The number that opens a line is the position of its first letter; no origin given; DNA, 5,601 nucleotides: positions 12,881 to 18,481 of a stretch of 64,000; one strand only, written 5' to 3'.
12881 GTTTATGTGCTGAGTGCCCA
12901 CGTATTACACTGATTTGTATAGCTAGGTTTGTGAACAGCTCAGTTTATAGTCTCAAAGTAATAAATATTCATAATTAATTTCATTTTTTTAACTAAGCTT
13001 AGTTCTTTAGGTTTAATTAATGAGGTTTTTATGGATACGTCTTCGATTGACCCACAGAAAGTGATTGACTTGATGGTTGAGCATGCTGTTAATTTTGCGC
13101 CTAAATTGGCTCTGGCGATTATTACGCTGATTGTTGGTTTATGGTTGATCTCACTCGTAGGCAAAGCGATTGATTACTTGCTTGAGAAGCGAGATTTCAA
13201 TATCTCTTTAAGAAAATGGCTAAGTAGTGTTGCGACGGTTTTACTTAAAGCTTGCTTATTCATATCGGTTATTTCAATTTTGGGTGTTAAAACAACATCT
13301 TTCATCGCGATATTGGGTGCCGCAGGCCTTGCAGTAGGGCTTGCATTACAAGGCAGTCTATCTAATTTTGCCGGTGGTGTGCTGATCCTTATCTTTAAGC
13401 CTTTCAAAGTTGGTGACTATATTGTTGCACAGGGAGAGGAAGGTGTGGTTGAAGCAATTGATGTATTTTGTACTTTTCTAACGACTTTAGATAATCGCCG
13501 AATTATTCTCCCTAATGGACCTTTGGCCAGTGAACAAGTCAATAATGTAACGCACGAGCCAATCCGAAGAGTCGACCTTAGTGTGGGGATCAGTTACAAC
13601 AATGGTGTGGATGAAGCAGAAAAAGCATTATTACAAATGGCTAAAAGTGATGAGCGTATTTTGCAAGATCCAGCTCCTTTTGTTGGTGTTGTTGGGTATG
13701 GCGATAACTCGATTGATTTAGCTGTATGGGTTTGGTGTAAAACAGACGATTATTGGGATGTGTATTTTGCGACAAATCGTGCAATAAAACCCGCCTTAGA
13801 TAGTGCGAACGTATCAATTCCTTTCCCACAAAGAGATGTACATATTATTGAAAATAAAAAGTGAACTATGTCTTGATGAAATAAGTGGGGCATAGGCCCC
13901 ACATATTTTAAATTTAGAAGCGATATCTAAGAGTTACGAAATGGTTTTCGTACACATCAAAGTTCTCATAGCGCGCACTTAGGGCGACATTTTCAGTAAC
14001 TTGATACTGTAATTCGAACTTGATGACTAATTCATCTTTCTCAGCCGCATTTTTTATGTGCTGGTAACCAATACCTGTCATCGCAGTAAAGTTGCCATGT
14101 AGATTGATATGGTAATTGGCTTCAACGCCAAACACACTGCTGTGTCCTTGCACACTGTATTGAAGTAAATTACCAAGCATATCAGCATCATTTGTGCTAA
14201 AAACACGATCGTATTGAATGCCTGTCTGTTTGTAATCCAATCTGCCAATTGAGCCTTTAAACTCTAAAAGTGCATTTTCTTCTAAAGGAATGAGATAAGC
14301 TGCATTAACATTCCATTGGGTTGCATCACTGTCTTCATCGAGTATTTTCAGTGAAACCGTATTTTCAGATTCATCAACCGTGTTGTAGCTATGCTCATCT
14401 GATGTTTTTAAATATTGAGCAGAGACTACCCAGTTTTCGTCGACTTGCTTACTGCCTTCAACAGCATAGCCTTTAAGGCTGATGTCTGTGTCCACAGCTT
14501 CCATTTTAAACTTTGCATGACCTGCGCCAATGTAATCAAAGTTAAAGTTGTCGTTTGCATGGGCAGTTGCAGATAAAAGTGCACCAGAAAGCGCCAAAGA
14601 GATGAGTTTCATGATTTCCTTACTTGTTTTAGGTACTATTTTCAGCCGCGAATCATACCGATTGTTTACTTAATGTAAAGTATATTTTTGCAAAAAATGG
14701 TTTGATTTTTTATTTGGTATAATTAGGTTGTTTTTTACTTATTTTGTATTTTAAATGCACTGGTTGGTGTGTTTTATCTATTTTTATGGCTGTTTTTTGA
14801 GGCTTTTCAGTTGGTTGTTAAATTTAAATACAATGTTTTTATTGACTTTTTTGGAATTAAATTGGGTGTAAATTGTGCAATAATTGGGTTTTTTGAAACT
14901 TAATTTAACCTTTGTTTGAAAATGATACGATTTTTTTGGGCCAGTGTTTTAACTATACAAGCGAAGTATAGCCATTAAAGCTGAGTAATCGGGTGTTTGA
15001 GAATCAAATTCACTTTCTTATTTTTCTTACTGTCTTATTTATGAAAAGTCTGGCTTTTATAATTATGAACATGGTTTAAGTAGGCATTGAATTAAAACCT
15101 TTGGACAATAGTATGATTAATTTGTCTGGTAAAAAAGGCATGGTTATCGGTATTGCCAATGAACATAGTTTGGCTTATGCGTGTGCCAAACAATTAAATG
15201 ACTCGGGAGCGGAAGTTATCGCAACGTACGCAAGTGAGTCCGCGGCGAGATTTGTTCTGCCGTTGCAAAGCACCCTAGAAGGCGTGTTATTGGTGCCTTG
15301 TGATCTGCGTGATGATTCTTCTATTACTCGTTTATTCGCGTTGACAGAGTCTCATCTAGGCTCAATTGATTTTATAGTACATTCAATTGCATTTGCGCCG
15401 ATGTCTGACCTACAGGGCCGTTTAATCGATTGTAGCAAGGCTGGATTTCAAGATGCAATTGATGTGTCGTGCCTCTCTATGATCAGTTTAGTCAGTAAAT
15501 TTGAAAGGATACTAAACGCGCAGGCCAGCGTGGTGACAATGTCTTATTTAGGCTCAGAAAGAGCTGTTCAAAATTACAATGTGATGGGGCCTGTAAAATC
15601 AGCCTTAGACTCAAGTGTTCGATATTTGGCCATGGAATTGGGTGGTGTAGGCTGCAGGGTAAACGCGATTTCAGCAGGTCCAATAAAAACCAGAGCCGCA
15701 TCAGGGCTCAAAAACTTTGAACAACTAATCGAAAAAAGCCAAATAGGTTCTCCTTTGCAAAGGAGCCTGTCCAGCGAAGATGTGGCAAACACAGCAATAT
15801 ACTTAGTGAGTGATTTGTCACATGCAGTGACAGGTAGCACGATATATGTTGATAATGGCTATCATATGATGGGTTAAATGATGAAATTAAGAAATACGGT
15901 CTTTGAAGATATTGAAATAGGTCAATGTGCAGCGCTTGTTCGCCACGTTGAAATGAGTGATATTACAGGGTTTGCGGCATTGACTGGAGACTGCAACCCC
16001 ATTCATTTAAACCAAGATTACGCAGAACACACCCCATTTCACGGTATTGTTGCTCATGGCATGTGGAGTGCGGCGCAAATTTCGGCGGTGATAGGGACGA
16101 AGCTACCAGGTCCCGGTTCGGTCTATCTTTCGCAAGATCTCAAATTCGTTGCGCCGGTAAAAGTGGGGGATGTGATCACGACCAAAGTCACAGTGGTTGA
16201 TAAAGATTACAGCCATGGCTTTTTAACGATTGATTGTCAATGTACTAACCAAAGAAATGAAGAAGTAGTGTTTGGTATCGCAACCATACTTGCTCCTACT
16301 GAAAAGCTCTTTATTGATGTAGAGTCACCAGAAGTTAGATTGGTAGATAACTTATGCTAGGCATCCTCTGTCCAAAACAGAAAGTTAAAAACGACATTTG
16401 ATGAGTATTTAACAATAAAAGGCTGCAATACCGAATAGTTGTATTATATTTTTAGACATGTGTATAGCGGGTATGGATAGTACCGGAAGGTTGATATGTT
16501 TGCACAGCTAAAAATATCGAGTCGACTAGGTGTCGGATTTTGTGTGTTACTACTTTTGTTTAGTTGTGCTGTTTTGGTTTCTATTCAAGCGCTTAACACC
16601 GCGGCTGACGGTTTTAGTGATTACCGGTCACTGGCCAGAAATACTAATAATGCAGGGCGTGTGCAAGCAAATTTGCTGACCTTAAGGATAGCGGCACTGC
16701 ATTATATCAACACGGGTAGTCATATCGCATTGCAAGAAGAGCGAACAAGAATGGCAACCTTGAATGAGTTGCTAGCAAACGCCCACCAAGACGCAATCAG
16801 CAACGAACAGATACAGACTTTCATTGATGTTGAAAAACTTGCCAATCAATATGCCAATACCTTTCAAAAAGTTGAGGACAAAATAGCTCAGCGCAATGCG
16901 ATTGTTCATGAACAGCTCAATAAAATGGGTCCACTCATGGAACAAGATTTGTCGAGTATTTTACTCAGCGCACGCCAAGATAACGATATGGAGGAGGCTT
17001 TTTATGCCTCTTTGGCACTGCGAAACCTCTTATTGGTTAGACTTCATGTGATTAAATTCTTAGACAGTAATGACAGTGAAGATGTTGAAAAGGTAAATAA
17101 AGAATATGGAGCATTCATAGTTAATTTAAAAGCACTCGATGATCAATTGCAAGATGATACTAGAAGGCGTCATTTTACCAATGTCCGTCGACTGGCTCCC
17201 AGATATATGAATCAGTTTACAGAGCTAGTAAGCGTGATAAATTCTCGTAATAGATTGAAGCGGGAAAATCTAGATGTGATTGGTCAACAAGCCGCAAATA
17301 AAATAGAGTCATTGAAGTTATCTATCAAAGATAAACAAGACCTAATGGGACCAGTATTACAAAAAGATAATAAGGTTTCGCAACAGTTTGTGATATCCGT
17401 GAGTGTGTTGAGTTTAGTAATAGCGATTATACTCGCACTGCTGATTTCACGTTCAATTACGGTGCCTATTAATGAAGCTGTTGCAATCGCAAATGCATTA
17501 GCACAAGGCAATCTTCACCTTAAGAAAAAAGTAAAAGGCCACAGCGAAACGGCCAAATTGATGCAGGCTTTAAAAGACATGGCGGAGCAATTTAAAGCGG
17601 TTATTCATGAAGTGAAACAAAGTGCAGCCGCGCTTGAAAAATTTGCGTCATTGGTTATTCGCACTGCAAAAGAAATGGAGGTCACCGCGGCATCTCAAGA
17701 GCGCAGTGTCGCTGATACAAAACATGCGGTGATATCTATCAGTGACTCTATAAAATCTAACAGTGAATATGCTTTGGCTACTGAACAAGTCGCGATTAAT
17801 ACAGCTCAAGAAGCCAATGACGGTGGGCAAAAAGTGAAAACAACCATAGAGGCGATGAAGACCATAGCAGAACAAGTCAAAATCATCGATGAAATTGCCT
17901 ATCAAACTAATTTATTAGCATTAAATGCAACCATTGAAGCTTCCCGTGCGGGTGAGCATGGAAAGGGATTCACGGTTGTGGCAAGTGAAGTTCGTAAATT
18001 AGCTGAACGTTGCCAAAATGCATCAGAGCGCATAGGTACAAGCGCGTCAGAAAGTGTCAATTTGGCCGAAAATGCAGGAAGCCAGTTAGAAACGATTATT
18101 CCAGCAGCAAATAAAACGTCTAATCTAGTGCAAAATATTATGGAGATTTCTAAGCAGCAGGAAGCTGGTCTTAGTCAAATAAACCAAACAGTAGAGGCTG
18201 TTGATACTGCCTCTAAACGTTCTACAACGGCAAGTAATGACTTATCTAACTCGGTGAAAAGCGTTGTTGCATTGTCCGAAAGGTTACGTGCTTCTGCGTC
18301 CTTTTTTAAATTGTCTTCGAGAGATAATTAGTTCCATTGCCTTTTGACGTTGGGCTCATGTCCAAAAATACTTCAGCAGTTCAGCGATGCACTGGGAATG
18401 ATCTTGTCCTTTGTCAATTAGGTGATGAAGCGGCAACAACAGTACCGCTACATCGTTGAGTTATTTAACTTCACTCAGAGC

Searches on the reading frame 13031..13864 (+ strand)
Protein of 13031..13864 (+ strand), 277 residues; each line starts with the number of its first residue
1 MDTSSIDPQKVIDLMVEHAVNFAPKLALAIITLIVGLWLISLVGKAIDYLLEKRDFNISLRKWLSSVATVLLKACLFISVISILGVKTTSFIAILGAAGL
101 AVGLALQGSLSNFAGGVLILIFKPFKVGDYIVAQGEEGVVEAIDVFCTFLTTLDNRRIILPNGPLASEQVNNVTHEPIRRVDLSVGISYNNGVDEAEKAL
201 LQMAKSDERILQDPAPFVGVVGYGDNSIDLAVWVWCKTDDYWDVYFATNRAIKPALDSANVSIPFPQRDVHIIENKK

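Call 48: search_protein_families(library=pfam, proteins=[window:13031-13864:+], max_evalue=0.001)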
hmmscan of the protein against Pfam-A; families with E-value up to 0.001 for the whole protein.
window:13031-13864:+ (277 aa): 4 families
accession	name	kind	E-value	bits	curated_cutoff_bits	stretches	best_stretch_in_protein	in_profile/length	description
PF00924.24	MS_channel_2nd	-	1.1e-16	61.2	20.2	1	109-175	2-68/68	Mechanosensitive ion channel, beta-domain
PF21082.3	MS_channel_3rd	-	2.1e-15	57.3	21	1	181-263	1-88/88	Mechanosensitive ion channel MscS, C-terminal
PF05552.17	MS_channel_1st_1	-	3.6e-07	30.4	22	1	15-57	6-48/50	Mechanosensitive ion channel, conserved TM helix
PF21088.3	MS_channel_1st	-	1.2e-06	28.9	23.1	1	69-107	4-42/42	Mechanosensitive ion channel, transmembrane helices 2/3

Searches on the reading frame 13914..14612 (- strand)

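Call 48: search_protein_families(library=pfam, proteins=[window:13914-14612:-], max_evalue=0.001)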
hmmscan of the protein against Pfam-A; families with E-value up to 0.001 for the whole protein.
window:13914-14612:- (232 aa): 1 family
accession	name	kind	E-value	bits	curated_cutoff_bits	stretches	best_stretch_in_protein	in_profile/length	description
PF13505.12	OMP_b-brl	-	1.2e-09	39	28.7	1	6-134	2-118/175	Outer membrane protein beta-barrel domain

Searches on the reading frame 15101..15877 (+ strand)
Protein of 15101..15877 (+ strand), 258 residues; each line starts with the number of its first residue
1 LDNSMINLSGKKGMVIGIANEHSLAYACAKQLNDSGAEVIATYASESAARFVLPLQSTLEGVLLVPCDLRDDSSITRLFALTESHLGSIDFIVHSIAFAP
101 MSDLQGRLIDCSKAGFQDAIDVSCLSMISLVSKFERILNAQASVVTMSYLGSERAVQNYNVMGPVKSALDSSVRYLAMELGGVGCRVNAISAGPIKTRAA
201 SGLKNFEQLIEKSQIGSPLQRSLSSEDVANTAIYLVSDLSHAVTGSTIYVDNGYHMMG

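Call 93: search_protein_families(library=pfam, proteins=[window:15101-15877:+], max_evalue=0.001)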
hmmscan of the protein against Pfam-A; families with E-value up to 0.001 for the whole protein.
window:15101-15877:+ (258 aa): 3 families
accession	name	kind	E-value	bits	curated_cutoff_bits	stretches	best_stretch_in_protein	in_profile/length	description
PF13561.12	adh_short_C2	-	1.1e-77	261.3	27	1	17-255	1-236/236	Enoyl-(Acyl carrier protein) reductase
PF00106.31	adh_short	-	3.4e-16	59.8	26.6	1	22-203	10-190/195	short chain dehydrogenase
PF23441.1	SDR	-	0.0003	20.7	27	1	141-255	141-256/258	SDR-like rossmann domain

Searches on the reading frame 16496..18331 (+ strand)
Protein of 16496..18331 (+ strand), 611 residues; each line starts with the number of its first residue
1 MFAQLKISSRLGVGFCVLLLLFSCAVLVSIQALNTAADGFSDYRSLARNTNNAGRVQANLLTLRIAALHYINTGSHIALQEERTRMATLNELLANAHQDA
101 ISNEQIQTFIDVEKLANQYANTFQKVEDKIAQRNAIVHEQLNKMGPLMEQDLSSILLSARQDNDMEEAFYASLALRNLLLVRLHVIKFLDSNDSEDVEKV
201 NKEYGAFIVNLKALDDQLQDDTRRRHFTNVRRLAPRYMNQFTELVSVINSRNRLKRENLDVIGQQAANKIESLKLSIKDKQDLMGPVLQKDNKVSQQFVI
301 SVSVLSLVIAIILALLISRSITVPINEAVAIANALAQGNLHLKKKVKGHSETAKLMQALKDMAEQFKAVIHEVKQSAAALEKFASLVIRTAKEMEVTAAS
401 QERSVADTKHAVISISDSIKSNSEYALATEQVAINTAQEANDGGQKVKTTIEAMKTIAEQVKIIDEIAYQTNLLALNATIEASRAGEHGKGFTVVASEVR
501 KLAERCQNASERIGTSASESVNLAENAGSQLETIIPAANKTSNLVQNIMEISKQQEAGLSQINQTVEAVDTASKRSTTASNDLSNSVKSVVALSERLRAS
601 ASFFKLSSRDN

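Call 14: search_protein_families(library=pfam, proteins=[window:16496-18331:+], max_evalue=0.01)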
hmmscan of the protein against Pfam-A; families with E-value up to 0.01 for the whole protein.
window:16496-18331:+ (611 aa): 3 families
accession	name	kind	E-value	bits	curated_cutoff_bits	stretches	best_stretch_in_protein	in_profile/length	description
PF00015.26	MCPsignal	-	2.8e-29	102.6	34.6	2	432-513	3-91/172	Methyl-accepting chemotaxis protein (MCP) signalling domain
PF00672.30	HAMP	-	5.3e-07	30.3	25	1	316-365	1-50/53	HAMP domain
PF16591.11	HBM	-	0.00053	19.9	29.8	1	181-276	27-121/254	Helical bimodular sensor domain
